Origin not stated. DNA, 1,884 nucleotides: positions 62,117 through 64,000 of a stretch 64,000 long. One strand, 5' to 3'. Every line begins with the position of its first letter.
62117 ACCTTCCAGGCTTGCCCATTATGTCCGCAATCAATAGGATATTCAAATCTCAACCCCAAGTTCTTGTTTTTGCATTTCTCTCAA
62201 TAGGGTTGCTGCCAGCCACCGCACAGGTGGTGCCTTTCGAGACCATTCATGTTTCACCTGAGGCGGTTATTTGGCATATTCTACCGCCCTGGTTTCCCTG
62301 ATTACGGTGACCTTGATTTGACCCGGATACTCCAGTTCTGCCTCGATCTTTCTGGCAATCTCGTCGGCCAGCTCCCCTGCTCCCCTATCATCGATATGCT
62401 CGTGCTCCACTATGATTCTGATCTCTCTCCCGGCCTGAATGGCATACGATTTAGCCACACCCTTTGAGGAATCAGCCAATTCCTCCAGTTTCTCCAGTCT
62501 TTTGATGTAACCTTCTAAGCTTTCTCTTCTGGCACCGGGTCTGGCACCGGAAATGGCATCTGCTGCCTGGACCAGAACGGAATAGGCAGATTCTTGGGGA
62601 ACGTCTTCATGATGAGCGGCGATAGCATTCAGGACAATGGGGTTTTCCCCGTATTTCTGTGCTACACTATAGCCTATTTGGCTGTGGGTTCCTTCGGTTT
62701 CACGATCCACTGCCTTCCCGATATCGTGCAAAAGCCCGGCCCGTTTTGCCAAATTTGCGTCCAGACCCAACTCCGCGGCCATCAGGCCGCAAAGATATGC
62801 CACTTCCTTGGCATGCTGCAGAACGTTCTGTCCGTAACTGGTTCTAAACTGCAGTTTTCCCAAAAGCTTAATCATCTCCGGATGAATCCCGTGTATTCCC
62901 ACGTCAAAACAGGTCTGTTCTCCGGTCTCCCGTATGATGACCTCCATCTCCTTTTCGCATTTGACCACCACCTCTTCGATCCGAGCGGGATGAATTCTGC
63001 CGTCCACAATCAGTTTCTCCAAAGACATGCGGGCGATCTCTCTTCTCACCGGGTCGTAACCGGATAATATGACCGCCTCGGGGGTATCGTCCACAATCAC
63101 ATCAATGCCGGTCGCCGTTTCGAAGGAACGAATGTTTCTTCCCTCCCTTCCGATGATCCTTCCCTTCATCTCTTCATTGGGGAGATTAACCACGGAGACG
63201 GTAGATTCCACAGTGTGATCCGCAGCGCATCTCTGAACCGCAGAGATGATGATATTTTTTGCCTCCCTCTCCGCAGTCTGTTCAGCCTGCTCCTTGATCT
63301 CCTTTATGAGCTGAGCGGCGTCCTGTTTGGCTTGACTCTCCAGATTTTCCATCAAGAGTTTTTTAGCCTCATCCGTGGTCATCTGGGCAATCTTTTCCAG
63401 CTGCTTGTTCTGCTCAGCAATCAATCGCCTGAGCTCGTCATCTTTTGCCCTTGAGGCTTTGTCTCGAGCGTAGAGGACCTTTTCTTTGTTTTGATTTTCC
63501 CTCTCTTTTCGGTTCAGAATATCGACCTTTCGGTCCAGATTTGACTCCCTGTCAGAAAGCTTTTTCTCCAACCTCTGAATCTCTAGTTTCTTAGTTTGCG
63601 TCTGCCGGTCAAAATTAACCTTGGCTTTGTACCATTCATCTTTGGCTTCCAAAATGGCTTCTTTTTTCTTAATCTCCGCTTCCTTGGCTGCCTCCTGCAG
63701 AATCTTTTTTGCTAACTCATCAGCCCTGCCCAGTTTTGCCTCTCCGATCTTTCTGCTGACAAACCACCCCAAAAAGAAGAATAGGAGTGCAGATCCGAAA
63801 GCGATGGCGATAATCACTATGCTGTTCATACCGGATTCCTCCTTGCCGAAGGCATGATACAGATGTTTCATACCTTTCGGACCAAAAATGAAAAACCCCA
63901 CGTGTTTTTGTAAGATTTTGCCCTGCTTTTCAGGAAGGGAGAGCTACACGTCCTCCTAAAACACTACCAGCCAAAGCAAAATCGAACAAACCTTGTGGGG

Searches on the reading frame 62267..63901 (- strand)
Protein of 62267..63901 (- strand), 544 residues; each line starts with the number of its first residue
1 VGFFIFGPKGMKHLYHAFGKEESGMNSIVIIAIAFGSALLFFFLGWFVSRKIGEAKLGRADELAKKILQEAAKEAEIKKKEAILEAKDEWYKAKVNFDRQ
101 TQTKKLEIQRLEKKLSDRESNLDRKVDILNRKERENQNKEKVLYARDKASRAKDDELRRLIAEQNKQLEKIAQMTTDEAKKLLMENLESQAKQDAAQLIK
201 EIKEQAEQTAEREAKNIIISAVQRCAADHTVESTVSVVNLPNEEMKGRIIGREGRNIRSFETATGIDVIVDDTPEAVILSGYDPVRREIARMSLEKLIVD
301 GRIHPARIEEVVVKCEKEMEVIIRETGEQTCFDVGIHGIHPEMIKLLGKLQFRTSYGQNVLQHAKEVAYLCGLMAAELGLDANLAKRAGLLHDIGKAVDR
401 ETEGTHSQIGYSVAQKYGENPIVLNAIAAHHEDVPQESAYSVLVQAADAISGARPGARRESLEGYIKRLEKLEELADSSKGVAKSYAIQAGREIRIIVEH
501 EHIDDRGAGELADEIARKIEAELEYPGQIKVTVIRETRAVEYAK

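Call 69: search_protein_families(library=pfam, max_evalue=0.000001, proteins=[window:62267-63901:-])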
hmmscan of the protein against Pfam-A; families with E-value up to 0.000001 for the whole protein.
window:62267-63901:- (544 aa): 3 families
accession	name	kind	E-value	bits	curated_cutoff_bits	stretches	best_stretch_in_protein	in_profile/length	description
PF12072.13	RNase_Y_N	-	1.9e-56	191.2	32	1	30-229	2-201/201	RNase Y N-terminal region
PF01966.28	HD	-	2.6e-19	70.1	22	1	360-451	1-114/116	HD domain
PF00013.35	KH_1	-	4e-07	30.1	21.5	0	238-293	4-63/66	KH domain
